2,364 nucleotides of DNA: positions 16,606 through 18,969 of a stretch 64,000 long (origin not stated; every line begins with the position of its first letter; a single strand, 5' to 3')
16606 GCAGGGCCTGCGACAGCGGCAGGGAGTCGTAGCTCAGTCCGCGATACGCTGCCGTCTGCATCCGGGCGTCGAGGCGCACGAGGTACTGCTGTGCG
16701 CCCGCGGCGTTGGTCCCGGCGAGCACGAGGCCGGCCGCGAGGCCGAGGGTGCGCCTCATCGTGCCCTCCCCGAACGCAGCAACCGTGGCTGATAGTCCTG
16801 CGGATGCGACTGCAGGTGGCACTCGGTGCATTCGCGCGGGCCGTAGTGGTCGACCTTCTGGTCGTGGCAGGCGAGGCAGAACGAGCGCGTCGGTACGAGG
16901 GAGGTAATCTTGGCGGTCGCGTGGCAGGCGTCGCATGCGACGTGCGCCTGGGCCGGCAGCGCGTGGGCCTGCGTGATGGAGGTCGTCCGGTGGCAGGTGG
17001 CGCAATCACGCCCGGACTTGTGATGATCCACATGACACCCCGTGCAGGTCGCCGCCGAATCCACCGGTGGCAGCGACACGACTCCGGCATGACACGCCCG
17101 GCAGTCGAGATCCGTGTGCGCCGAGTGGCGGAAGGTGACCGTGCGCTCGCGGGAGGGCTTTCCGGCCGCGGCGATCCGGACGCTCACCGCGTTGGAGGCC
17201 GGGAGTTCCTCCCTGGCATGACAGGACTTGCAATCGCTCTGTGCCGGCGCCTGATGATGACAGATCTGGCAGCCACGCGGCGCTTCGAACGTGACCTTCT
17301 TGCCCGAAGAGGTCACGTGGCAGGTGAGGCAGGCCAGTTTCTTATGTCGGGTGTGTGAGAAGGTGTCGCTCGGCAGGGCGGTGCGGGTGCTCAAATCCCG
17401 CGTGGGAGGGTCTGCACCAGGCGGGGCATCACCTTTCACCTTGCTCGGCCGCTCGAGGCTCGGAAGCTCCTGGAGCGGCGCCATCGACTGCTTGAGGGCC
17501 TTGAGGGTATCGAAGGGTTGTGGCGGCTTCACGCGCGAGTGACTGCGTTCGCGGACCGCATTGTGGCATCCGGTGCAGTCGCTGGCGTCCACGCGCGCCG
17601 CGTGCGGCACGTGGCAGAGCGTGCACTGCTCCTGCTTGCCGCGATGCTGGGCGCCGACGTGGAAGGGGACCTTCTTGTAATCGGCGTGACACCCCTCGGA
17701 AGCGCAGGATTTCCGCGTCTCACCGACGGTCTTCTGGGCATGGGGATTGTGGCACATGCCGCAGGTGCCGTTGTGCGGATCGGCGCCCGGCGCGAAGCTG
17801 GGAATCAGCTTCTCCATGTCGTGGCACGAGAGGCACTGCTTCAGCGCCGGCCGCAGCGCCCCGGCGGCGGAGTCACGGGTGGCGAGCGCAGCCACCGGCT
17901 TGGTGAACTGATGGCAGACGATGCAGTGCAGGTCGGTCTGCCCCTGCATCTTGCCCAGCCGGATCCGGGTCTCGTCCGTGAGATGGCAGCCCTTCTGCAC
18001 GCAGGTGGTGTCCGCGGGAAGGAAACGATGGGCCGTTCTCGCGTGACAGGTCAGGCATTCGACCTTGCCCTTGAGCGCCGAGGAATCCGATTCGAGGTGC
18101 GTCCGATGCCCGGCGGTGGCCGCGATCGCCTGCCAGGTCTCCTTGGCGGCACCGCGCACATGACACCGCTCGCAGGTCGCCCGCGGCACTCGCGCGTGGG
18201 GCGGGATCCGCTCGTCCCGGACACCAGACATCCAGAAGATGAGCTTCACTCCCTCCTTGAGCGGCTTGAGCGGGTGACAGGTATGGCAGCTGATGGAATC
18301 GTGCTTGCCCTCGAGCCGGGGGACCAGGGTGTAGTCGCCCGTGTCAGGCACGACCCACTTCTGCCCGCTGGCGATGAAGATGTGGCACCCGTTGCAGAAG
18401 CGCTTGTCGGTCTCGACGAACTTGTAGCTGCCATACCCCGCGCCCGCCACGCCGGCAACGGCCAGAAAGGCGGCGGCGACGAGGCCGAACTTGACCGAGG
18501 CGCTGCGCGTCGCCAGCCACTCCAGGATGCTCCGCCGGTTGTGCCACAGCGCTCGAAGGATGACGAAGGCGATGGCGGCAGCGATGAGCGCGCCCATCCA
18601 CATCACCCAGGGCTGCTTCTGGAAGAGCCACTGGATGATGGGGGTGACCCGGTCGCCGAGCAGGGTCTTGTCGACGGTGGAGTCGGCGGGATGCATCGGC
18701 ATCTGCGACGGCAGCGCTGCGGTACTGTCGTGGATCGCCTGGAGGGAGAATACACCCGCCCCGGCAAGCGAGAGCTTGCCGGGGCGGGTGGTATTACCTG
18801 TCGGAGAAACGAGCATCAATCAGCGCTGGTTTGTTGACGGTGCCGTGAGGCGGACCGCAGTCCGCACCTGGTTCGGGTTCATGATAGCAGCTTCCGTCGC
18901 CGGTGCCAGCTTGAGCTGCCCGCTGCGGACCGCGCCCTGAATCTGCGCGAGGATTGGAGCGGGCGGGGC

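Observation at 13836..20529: Cytochrome/beta-barrel cluster 2: lipoprotein 9-haem, NapC-like 20-haem, barrel and 16-haem genes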

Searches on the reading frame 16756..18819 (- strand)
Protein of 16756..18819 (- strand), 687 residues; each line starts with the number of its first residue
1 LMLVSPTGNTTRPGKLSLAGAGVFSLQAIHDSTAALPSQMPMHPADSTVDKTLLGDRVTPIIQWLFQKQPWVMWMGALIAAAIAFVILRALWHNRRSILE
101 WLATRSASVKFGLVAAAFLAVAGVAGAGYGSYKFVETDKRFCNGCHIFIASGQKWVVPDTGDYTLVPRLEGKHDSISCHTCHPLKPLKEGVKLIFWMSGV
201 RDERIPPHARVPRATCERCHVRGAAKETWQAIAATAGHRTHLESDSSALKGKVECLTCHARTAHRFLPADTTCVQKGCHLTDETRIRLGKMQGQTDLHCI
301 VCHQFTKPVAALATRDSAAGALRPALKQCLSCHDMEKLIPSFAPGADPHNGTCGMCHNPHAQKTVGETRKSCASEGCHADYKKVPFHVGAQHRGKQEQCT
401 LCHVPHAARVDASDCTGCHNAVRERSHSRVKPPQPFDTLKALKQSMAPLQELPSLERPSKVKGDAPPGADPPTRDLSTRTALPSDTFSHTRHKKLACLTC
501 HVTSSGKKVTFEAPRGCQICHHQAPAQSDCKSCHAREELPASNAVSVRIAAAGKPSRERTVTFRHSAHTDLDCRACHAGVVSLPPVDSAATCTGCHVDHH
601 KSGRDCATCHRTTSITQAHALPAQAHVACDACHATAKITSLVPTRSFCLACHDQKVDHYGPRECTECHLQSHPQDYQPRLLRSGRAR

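Call 8: search_protein_families(library=pfam, proteins=[window:16756-18819:-], max_evalue=0.01)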
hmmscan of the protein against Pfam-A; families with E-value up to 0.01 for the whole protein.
window:16756-18819:- (687 aa): 4 families
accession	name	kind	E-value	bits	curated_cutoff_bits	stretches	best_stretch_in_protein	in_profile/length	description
PF14522.11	Cytochrome_C7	-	2.2e-11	43.9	24.8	1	295-358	12-67/67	Cytochrome c7 and related cytochrome c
PF02085.21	Cytochrom_CIII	-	9.7e-09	35.9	22.9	1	553-668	13-101/101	Class III cytochrome C family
PF22113.1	Mtrc-MtrF_II-IV_dom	-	1.7e-06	28.1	30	1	210-306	78-166/176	Outer membrane cytochrome MtrC/MtrF-like, domains II/IV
PF14537.11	Cytochrom_c3_2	-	5.6e-06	27.2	25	0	599-670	2-66/79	Cytochrome c3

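Call 9: search_protein_families(library=ncbifam, proteins=[window:16756-18819:-], max_evalue=0.01)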
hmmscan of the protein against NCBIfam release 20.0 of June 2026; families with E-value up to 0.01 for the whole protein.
window:16756-18819:- (687 aa): 2 families
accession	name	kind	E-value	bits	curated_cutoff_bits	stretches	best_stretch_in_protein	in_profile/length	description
TIGR03508.1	decahem_SO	subfamily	3.5e-05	23.4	192.2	1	177-409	4-202/258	DmsE family decaheme c-type cytochrome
NF045713.1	CxxCH_16_HmcA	equivalog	0.0038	15.9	400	1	491-578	223-315/541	sulfate respiration complex hexadecaheme cytochrome HmcA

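Call 25: search_solved_structures(query=window:16756-18816:-, max_evalue=1, show_alignments=2)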
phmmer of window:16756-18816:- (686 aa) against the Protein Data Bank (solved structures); distinct sequences matched with E-value up to 1: 13.
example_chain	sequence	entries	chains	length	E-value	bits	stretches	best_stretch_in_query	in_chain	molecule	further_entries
1aqe_A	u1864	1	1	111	0.00021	23.3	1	538-652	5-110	CYTOCHROME C3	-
1czj_A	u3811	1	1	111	0.00026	23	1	538-652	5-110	CYTOCHROME C3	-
3h4n_A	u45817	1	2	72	0.0011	20.9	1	556-610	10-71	Cytochrome c7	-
1i77_A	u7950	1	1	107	0.0093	17.8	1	471-561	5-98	CYTOCHROME C3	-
6r2q_A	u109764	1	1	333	0.018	16.9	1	275-412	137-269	Cystathionine beta-synthase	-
3h34_A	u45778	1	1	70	0.02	16.7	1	554-609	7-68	Cytochrome c7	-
1gm4_A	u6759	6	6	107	0.054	15.3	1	475-559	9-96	CYTOCHROME C3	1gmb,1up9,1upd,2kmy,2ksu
3sel_X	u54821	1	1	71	0.083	14.7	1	558-610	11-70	CYTOCHROME C7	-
3bxu_A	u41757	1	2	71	0.093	14.5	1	557-610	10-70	Cytochrome c3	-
3cyr_A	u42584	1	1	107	0.13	14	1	475-557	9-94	CYTOCHROME C3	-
2j7a_C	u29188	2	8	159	0.2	13.4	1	603-647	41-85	CYTOCHROME C QUINOL DEHYDROGENASE NRFH | NAPC/NIRT CYTOCHROME C FAMILY PROTEIN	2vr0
1w7o_A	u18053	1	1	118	0.29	12.9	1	553-652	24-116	CYTOCHROME C3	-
1nlt_A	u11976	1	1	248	0.38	12.5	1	588-679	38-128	Mitochondrial protein import protein MAS5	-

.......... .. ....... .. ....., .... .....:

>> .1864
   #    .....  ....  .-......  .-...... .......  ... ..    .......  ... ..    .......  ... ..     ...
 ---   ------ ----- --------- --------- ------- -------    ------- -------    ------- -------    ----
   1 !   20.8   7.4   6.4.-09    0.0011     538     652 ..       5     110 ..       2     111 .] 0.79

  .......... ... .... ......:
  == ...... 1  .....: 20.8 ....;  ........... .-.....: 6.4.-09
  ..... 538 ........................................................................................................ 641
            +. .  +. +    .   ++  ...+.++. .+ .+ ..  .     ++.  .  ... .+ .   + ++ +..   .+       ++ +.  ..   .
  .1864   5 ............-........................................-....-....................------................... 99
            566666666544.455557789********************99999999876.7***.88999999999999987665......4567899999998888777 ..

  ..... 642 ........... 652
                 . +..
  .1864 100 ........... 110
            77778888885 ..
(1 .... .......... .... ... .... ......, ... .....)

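Call 29: find_homologous_proteins(query=window:16756-18816:-, max_evalue=0.001)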
Query window:16756-18816:- (686 aa): 881 proteins with E <= 0.001 among 8000 candidates; the best 120 are listed.
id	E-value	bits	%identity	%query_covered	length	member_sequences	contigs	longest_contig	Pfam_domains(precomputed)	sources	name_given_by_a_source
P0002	0.0e+0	1502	92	100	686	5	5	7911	PF02085.22,PF14522.12,PF22113.2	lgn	-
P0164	0.0e+0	1233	75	100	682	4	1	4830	PF14537.12,PF02085.22,PF14522.12,PF22113.2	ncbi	ncbi:MAG: hypothetical protein ABI742_09860 [Gemmatimonadota bacterium]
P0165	0.0e+0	1182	74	100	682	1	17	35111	PF14522.12,PF22113.2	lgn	-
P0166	0.0e+0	1071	68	98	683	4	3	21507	PF14522.12,PF22113.2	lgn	-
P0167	0.0e+0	1069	69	98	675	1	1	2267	PF14537.12,PF14522.12,PF22113.2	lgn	-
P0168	0.0e+0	1062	69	96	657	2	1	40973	PF14537.12,PF02085.22,PF14522.12,PF22113.2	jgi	jgi:hypothetical protein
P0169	0.0e+0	1050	67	98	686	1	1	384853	PF14522.12,PF22113.2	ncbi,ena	-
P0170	0.0e+0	1047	66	98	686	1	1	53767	PF14522.12,PF22113.2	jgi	jgi:hypothetical protein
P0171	0.0e+0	1042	65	99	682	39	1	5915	PF14537.12,PF14522.12,PF22113.2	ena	-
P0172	0.0e+0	1042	68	94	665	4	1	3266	PF14537.12,PF14522.12,PF22113.2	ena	-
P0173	0.0e+0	1031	66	98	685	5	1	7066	PF14522.12,PF22113.2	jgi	jgi:hypothetical protein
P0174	0.0e+0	1025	65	98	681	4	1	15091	PF14522.12,PF22113.2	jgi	jgi:hypothetical protein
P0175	0.0e+0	1022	68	94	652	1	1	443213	PF02085.22,PF14522.12,PF22113.2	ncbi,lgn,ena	-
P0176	0.0e+0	1017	65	96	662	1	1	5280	PF14522.12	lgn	-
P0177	0.0e+0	1017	64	99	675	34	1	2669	PF02085.22,PF14522.12,PF22113.2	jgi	-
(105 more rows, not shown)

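Call 38: search_solved_structures(query=A2, max_evalue=1, show_alignments=0)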
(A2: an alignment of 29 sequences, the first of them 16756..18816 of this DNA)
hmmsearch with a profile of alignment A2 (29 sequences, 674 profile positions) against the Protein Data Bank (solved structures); distinct sequences matched with E-value up to 1: 48.
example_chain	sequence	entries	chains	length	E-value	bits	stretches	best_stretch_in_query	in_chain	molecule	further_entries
3ov0_A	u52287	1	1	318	1.4e-07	33.5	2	472-599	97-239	Cytochrome c family protein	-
3h4n_A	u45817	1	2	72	4.8e-05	25.2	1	543-599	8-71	Cytochrome c7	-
1aqe_A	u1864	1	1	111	0.0002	23.1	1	540-589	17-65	CYTOCHROME C3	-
4hb6_A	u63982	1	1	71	0.00021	23.1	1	544-599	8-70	PpcA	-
3sj4_X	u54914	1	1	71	0.00022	23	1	544-599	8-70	CYTOCHROME C7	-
3h34_A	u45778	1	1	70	0.00022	23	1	543-599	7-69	Cytochrome c7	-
1czj_A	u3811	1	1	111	0.00024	22.9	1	540-589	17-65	CYTOCHROME C3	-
3sel_X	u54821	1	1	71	0.00024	22.8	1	544-599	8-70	CYTOCHROME C7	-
3sj1_X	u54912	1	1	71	0.00025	22.8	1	544-599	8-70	CYTOCHROME C7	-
3bxu_A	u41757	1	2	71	0.00025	22.8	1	543-599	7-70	Cytochrome c3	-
4hb8_A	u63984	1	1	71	0.00031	22.5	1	544-599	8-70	PpcA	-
1os6_A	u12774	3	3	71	0.00032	22.5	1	544-599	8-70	PpcA | Cytochrome c3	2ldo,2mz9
3sj0_X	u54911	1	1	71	0.00032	22.4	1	544-599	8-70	CYTOCHROME C7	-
3h33_A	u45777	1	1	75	0.00035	22.3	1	543-601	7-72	Cytochrome c7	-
1z1n_X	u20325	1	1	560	0.00036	22.3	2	549-643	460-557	sixteen heme cytochrome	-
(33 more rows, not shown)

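Call 51: predict_structure(alignment_id=A2)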
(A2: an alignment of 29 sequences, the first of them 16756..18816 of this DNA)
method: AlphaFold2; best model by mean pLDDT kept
length: 686 residues; sequences in the alignment: 29
mean_pLDDT: 45.1   pTM: 0.29
mean pLDDT of the five models: 45.1, 45.0, 44.9, 44.0, 41.7
residues with pLDDT >= 90: 13; 70-90: 43; 50-70: 147; < 50: 483
segments of 3 or more residues with pLDDT < 50: 1-4, 6-55, 140-144, 148-154, 166-183, 201-212, 214-216, 226-359, 370-381, 405-412, 434-526, 545-558, 575-640, 642-672, 682-686
pLDDT, mean of each block of 10 residues (from residue 1): 38 37 32 30 32 48 59 78 91 90 87 86 73 57 48 49 47 35 56 59 37 48 48 31 32 30 33 30 28 33 33 31 33 30 35 39 54 44 52 50 48 53 63 45 34 32 29 31 35 33 29 35 47 58 48 45 56 44 35 38 40 43 41 46 44 42 42 50 40
secondary structure, 60 per line:
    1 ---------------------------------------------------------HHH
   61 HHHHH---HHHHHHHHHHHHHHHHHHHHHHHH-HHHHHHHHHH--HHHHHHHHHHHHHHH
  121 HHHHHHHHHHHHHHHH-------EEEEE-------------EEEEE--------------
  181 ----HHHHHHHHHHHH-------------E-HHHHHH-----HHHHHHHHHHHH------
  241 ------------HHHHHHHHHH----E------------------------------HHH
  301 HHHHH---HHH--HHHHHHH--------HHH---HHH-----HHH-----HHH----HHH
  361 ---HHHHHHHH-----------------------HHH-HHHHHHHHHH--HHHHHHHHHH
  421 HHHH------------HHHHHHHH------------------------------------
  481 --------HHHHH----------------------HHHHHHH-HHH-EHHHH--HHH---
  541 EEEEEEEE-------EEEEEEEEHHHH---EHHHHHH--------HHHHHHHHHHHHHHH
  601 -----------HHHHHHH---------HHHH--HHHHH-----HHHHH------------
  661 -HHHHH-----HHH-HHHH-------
elements in order (helices of 4 or more, strands of 3 or more residues): H58-65 H69-92 H94-103 H106-136 E144-148 E162-166 H185-196 H212-217 H223-234 H253-262 H298-305 H314-320 H364-371 H399-408 H411-424 H437-444 H489-493 H516-522 H529-532 E541-548 E556-563 H564-567 H572-577 H586-600 H612-618 H628-631 H634-638 H644-648 H662-666 H676-679

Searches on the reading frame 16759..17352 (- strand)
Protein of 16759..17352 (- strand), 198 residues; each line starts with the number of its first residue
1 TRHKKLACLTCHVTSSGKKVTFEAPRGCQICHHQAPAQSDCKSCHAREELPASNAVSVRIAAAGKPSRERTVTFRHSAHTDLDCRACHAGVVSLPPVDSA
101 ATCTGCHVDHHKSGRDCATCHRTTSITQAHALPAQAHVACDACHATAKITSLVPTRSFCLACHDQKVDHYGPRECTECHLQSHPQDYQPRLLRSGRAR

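Call 53: search_protein_families(library=pfam, proteins=[window:16759-17352:-], max_evalue=10)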
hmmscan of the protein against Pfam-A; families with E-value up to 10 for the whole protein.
window:16759-17352:- (198 aa): 5 families
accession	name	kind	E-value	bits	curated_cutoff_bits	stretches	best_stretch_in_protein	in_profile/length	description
PF02085.21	Cytochrom_CIII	-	1.7e-08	35.1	22.9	2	64-179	13-101/101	Class III cytochrome C family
PF14522.11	Cytochrome_C7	-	3.1e-07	30.6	24.8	3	131-179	6-66/67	Cytochrome c7 and related cytochrome c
PF14537.11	Cytochrom_c3_2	-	2.5e-06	28.3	25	3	135-167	4-37/79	Cytochrome c3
PF09699.15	Paired_CXXCH_1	-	0.00057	20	20.6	3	114-148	6-40/41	Doubled CXXCH motif (Paired_CXXCH_1)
PF07191.17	Zn_ribbon_6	-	3.4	8.2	25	1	83-129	2-44/67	Double zinc ribbon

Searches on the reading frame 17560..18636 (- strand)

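Call 53: search_protein_families(library=pfam, proteins=[window:17560-18636:-], max_evalue=10)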
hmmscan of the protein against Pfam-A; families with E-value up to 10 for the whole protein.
window:17560-18636:- (359 aa): 3 families
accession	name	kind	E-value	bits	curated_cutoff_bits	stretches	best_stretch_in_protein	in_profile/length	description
PF22113.1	Mtrc-MtrF_II-IV_dom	-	4e-07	30.2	30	2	149-246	78-167/176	Outer membrane cytochrome MtrC/MtrF-like, domains II/IV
PF14522.11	Cytochrome_C7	-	8.7e-07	29.1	24.8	2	234-297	12-67/67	Cytochrome c7 and related cytochrome c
PF02085.21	Cytochrom_CIII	-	0.32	11.8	22.9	0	289-358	30-101/101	Class III cytochrome C family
